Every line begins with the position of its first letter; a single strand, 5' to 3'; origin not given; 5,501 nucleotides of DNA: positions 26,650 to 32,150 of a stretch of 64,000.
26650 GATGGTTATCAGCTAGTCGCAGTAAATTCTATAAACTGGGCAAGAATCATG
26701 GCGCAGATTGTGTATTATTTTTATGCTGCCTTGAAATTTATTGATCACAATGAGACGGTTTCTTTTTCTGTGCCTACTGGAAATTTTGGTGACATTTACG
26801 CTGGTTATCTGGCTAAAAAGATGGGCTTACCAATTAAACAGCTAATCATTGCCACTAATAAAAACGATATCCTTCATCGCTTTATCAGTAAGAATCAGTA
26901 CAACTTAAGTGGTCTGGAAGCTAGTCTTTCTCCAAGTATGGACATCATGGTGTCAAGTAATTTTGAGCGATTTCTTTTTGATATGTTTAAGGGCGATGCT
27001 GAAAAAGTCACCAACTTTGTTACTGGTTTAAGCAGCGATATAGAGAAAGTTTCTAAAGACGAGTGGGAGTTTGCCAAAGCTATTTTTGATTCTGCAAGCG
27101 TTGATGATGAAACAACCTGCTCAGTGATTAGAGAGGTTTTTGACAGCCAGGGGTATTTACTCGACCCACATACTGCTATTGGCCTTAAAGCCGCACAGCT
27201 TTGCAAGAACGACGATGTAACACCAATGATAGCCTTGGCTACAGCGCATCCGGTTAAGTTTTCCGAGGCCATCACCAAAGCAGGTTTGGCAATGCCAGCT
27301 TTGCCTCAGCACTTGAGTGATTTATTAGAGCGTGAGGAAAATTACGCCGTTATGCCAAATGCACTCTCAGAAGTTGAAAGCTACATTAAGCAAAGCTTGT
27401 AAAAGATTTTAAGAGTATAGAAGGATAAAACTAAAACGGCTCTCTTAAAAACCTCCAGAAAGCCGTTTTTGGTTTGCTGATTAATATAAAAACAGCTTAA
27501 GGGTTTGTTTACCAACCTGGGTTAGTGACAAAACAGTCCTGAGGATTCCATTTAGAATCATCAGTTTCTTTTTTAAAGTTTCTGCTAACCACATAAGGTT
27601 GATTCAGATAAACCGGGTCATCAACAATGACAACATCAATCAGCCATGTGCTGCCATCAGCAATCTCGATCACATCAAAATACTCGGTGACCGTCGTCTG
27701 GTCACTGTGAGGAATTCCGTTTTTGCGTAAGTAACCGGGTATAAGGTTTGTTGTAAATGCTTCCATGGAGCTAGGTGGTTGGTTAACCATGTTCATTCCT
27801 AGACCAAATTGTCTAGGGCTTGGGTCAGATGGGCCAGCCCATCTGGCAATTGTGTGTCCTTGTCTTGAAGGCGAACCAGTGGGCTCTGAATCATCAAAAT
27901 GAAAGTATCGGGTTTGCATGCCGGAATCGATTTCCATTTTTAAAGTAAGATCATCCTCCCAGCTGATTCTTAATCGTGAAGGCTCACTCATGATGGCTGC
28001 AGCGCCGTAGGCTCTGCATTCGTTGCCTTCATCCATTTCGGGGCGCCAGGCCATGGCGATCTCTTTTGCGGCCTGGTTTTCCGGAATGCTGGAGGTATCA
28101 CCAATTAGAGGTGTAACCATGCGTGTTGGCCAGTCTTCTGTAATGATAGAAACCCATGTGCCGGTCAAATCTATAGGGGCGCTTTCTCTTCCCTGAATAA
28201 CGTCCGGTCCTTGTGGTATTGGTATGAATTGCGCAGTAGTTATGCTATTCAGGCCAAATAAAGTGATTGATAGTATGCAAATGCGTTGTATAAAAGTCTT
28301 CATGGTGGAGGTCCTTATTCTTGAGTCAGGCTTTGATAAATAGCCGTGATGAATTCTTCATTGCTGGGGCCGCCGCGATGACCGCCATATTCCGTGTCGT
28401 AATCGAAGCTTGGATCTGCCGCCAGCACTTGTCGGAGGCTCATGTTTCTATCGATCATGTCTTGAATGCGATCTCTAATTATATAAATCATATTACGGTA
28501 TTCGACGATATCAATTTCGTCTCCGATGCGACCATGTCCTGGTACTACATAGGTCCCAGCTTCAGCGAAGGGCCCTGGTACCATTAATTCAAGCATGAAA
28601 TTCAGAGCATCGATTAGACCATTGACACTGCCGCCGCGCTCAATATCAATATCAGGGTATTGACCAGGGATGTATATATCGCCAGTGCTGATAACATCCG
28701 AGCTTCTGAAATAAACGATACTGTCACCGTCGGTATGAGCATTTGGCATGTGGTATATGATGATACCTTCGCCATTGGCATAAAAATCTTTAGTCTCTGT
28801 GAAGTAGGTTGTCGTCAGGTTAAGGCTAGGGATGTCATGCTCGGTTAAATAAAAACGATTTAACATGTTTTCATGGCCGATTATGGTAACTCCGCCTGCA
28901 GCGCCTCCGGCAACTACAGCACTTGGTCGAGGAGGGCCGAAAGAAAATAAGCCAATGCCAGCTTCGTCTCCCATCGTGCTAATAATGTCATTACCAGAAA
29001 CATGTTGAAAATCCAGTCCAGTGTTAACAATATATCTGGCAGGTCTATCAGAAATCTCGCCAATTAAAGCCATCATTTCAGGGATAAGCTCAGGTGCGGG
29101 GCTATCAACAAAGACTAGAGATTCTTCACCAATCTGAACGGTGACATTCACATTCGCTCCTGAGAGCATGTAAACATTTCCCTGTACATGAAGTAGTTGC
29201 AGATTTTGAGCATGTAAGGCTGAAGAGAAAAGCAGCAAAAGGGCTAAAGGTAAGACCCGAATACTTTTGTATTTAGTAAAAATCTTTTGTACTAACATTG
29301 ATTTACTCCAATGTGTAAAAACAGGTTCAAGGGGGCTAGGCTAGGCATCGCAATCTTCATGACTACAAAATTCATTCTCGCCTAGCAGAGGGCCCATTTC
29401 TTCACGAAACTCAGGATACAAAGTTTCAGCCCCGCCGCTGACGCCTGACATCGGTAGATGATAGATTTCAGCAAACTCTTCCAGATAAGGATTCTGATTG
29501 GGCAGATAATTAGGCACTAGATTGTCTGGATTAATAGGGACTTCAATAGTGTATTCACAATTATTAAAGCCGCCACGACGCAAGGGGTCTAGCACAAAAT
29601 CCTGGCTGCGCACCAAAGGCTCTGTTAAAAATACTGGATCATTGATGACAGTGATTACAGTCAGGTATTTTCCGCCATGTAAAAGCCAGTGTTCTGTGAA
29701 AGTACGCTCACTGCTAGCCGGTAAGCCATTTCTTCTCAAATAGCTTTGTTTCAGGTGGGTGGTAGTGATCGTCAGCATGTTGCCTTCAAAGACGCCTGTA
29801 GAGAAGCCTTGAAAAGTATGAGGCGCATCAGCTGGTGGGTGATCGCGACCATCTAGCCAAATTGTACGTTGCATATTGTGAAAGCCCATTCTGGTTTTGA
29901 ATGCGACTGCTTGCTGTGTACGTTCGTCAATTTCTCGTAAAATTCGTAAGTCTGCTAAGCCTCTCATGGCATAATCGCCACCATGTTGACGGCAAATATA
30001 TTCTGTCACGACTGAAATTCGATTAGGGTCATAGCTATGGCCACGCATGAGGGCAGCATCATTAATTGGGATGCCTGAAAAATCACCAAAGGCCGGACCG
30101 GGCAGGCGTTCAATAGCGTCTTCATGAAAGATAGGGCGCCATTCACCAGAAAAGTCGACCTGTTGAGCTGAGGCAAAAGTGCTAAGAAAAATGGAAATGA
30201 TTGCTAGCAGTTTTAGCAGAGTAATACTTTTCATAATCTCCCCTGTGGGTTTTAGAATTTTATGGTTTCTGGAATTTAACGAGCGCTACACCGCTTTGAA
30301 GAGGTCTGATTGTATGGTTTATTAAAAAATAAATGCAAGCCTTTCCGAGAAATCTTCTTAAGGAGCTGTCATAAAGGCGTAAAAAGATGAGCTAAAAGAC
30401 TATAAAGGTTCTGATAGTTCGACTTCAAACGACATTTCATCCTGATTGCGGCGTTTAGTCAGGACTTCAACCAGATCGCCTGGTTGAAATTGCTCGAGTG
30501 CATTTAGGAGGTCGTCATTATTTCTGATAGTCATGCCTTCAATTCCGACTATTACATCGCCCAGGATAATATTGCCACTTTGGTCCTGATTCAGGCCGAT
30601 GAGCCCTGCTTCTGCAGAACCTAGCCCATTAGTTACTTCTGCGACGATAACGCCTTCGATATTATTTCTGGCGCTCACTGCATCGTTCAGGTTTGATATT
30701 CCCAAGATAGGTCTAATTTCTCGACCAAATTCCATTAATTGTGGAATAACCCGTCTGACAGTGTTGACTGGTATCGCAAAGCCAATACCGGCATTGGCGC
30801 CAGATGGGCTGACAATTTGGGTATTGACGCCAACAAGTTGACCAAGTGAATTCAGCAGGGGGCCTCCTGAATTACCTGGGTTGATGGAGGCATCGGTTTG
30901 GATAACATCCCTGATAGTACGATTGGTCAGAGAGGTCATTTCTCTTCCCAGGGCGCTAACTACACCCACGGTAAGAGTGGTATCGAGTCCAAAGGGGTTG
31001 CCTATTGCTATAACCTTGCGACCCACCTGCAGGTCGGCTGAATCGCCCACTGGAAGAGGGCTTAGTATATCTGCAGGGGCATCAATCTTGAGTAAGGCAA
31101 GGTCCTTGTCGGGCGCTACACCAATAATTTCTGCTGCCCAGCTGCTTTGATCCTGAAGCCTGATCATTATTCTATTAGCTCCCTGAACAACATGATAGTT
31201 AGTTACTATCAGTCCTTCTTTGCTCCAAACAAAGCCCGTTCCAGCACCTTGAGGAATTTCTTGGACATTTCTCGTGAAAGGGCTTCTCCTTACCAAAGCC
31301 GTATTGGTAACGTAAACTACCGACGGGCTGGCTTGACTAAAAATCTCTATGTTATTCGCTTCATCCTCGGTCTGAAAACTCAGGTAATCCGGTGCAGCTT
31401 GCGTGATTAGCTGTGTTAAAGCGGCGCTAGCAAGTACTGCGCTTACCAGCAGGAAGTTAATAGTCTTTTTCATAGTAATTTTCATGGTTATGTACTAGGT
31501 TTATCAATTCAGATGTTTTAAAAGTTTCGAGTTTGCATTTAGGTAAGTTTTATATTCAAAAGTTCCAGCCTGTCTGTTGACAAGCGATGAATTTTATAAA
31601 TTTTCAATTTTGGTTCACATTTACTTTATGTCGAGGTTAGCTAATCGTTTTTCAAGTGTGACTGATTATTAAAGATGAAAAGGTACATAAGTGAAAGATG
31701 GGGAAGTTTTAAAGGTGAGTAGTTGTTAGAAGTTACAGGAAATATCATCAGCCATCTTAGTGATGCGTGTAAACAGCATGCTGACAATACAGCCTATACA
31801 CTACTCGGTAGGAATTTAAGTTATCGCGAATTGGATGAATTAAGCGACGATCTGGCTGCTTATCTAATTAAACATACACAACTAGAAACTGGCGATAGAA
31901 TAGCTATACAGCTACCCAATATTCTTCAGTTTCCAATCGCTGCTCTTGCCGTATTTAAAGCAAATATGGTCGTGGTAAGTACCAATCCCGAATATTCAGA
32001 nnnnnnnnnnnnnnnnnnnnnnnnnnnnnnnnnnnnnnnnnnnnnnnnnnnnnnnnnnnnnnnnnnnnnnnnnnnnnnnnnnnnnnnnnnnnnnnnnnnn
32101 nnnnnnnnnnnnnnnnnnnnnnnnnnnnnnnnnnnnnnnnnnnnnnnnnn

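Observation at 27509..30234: Tight operon of three exported proteins: two paralogues of an unnamed family flanking an MBL-fold protein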

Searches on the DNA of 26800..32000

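Call 55: search_rna_families(source=window, start=26800, end=32000, threshold=evalue, max_evalue=1)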
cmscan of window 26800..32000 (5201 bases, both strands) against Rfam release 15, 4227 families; matches with E-value up to 1: 0.
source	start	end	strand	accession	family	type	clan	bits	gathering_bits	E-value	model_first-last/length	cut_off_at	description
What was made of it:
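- Tried and rejected: Rfam on 26800-32000 gave no match (call 55).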

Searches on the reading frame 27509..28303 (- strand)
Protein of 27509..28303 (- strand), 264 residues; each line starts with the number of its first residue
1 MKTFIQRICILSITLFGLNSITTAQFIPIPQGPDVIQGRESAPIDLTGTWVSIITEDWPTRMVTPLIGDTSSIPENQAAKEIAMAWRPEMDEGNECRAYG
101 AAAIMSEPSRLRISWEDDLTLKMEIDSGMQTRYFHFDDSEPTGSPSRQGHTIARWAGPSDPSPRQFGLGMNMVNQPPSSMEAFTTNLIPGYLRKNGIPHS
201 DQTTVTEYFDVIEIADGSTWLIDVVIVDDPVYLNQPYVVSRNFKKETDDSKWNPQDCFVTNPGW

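Call 3: search_protein_families(library=pfam, proteins=[window:27509-28303:-], max_evalue=1)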
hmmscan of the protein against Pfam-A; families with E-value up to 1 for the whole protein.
window:27509-28303:- (264 aa): 0 families

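Call 4: search_protein_families(library=ncbifam, proteins=[window:27509-28303:-], max_evalue=1)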
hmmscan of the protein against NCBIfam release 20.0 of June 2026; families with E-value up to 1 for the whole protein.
window:27509-28303:- (264 aa): 0 families
